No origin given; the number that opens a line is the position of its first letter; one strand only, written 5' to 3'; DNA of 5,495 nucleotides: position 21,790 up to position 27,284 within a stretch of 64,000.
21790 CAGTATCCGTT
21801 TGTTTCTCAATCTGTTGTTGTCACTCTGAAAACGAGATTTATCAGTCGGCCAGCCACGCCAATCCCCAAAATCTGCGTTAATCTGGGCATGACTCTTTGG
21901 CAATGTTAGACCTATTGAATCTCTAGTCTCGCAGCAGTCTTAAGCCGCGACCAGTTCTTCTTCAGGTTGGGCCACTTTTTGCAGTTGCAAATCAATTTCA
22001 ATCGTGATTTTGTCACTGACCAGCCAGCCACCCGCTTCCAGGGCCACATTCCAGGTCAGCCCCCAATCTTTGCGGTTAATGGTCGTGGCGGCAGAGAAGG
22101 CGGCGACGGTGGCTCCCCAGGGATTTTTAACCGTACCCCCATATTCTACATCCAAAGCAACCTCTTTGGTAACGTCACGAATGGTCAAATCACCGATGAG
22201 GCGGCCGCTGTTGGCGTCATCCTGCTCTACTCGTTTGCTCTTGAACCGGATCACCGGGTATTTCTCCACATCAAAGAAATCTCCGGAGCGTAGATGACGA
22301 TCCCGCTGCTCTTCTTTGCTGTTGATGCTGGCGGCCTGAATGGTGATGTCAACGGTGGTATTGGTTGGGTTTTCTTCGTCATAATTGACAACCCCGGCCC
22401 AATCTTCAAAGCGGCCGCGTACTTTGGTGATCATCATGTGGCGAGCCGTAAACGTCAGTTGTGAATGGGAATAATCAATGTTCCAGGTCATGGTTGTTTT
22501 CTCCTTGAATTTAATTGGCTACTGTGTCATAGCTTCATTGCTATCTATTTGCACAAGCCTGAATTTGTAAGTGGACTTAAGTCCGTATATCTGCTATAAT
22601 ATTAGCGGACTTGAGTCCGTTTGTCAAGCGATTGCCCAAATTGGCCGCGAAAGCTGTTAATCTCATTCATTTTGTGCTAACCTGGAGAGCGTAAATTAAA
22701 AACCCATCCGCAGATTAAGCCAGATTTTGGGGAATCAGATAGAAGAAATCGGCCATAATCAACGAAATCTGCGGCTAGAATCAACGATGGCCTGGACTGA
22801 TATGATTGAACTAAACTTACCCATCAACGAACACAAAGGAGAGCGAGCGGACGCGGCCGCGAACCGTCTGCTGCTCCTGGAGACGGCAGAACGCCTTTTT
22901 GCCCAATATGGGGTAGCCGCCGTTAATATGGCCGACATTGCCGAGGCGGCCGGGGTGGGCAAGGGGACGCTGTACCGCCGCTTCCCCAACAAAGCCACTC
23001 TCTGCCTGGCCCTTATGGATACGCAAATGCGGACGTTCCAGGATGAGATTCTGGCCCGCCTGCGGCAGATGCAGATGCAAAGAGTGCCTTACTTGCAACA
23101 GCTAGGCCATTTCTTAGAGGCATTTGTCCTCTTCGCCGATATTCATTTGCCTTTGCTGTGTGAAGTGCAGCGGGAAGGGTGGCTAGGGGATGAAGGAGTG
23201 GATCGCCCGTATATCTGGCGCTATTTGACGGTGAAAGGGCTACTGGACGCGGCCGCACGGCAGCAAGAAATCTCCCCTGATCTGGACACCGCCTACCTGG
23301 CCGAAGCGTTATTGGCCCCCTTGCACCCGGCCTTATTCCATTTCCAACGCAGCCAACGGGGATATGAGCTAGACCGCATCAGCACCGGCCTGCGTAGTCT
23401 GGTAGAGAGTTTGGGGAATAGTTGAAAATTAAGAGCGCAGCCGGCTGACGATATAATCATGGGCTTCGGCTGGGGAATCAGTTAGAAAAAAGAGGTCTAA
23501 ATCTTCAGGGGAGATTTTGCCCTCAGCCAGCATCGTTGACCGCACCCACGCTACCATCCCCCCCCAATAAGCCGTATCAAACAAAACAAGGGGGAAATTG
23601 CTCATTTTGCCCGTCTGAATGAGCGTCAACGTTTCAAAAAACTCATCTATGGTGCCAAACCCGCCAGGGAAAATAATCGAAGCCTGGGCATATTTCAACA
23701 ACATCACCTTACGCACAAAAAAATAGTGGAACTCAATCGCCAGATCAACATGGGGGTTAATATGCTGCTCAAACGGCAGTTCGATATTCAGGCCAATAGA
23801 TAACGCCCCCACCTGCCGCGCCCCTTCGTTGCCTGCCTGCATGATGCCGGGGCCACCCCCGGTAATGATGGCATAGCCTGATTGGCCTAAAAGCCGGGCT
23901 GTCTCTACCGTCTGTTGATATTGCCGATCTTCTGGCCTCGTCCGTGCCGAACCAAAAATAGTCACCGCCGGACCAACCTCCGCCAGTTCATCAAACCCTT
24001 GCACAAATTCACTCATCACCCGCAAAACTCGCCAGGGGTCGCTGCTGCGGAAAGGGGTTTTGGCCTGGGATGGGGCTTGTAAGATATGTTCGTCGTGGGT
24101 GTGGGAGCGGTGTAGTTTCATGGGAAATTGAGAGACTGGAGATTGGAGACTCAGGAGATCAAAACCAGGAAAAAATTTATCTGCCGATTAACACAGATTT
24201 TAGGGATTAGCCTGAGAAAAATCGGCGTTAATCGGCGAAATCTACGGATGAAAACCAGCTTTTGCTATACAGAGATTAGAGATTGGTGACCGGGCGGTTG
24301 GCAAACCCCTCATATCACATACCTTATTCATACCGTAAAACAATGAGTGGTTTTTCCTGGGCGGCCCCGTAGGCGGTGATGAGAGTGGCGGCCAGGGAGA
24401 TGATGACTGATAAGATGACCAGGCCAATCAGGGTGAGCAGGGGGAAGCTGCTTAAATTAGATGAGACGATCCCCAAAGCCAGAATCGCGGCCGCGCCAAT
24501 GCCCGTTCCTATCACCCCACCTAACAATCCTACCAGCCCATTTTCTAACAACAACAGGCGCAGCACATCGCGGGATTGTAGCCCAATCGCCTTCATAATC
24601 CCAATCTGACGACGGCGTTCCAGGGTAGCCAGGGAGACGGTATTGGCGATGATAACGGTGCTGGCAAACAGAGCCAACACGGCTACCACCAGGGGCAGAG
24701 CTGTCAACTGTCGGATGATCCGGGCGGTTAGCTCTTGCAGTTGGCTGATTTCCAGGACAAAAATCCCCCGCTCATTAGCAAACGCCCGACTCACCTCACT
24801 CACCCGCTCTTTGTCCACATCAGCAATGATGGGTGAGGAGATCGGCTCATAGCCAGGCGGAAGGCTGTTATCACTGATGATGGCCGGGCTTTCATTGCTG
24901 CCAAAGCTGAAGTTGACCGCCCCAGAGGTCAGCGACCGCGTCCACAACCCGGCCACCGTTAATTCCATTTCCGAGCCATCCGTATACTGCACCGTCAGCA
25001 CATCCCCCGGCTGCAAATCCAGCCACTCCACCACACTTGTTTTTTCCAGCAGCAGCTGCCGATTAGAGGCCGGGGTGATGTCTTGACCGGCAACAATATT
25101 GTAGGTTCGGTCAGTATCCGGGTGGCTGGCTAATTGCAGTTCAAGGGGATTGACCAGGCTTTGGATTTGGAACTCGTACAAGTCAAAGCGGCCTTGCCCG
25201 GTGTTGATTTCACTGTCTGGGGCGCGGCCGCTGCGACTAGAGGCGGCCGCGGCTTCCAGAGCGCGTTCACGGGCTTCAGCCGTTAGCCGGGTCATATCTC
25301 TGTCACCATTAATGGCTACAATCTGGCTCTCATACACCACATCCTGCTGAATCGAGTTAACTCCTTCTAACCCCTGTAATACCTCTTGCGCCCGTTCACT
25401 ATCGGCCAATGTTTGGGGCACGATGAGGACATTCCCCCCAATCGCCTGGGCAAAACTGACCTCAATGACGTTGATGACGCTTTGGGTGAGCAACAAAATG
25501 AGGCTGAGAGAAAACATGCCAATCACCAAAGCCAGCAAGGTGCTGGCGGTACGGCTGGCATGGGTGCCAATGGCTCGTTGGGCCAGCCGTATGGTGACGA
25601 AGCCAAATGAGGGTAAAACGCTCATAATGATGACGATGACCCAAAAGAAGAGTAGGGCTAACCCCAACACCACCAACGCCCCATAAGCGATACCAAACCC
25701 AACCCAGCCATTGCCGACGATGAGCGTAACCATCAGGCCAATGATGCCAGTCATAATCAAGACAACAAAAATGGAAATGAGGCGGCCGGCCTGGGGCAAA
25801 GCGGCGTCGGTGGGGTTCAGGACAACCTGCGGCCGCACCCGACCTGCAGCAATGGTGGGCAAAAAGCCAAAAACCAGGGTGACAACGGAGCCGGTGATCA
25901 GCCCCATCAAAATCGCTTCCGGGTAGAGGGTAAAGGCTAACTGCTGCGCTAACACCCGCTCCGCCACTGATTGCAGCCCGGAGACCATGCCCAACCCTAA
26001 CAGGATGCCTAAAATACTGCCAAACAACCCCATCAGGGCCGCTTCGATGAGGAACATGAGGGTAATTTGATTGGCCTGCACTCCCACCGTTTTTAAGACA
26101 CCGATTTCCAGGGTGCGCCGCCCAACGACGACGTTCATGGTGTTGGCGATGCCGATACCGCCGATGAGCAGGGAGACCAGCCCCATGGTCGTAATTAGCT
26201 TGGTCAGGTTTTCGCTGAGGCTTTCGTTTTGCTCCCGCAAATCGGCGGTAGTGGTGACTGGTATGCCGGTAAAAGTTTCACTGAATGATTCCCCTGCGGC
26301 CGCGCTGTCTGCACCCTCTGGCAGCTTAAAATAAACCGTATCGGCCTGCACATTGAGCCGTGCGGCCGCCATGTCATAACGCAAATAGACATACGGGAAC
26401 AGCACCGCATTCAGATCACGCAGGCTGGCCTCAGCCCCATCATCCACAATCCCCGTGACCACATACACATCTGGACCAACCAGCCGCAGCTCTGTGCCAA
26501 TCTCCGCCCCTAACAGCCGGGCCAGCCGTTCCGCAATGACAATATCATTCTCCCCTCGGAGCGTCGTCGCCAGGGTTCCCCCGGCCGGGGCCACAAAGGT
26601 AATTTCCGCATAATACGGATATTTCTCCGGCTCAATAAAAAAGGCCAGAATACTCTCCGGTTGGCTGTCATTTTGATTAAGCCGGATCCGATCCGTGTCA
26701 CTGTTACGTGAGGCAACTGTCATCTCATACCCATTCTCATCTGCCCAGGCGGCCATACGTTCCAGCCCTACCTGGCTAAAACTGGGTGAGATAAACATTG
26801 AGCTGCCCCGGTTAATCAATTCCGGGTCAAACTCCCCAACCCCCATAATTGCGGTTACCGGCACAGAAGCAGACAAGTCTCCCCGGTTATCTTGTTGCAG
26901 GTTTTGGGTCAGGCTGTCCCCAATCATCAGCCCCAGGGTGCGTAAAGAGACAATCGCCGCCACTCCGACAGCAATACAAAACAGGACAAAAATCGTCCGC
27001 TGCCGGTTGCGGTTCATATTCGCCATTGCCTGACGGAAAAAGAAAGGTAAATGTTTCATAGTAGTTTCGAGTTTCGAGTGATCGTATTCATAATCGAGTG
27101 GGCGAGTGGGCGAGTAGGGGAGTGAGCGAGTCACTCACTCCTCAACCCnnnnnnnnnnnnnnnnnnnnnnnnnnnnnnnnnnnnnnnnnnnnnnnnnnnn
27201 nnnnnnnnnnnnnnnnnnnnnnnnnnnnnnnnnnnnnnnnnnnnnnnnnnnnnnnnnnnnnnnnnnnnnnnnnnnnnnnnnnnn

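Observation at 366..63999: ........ (the NotI site) behaves as a highly iterated palindrome: about 119 copies in 64 kb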

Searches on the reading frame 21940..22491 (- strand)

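Call 24: search_protein_families(library=pfam, proteins=[window:21940-22491:-], max_evalue=0.00001)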
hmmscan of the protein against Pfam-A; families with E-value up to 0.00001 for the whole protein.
window:21940-22491:- (183 aa): 1 family
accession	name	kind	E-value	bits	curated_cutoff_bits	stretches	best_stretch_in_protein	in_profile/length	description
PF04264.18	YceI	-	1.1e-52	178.8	23.7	1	3-169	1-149/150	YceI-like domain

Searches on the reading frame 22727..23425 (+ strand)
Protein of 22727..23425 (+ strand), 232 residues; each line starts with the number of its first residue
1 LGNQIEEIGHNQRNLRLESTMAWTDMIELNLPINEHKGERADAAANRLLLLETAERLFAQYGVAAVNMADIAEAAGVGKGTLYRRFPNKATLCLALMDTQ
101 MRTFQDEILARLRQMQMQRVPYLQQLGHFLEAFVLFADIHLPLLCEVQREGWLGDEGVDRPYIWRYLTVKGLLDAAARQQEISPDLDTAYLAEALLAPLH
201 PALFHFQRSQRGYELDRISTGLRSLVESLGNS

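Call 25: search_protein_families(library=pfam, proteins=[window:22727-23425:+], max_evalue=0.00001)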
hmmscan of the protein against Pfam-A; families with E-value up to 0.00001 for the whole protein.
window:22727-23425:+ (232 aa): 1 family
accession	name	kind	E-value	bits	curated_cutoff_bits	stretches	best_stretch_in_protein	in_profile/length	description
PF00440.29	TetR_N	-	3.3e-17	62.4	24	1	50-96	1-47/47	Bacterial regulatory proteins, tetR family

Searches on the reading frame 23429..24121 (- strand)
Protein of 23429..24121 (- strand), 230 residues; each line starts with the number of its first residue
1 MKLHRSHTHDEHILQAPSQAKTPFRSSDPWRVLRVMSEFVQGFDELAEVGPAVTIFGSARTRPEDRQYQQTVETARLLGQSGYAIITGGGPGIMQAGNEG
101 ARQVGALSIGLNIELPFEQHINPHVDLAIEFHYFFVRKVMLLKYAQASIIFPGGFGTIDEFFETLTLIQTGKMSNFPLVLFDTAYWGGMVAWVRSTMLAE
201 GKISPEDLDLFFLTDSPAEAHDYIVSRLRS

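Call 25: search_protein_families(library=pfam, proteins=[window:23429-24121:-], max_evalue=0.00001)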
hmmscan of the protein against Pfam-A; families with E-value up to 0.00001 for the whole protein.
window:23429-24121:- (230 aa): 2 families
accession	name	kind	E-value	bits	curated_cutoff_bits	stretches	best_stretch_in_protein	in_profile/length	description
PF03641.19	Lysine_decarbox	-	1.1e-31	110.2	27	1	94-223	1-130/131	Possible lysine decarboxylase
PF18306.6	LDcluster4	-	4.1e-16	59.4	26.3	1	52-164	3-113/151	SLOG cluster4 family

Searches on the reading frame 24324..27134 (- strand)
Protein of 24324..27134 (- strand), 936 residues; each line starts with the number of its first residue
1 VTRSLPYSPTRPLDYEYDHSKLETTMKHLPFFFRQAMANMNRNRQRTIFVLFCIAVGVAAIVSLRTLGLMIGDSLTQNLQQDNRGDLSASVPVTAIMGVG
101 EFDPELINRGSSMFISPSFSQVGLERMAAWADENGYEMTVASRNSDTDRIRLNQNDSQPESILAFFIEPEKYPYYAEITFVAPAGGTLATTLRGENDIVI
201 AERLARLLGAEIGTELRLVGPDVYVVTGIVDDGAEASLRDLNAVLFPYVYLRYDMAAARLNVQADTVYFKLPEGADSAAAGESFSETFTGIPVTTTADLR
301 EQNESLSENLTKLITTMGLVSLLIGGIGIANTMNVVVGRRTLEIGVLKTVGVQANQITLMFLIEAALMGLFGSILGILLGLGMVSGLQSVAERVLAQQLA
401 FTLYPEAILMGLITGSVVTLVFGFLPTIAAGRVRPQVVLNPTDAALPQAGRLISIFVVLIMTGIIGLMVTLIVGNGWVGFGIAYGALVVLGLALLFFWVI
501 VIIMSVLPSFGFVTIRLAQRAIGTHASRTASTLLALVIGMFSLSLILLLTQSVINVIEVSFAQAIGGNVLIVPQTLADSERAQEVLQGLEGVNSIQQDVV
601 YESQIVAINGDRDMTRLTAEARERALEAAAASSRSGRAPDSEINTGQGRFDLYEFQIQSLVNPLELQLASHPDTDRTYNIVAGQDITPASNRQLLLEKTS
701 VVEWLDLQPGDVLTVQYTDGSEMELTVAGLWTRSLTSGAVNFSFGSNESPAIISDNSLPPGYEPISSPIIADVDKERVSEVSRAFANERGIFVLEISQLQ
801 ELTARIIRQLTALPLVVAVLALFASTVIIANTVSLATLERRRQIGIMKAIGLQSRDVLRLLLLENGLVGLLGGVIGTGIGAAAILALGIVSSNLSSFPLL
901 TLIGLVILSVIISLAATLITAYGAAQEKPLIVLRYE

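Call 5: search_protein_families(library=pfam, proteins=[window:24324-27134:-])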
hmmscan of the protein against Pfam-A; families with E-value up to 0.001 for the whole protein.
window:24324-27134:- (936 aa): 2 families
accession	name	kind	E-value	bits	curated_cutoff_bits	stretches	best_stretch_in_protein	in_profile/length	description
PF02687.27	FtsX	-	8.4e-28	97.3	25.5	2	816-922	2-109/120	FtsX-like permease C-terminal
PF12704.14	MacB_PCD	-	3.2e-13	50.9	27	2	48-283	2-203/207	MacB-like periplasmic core domain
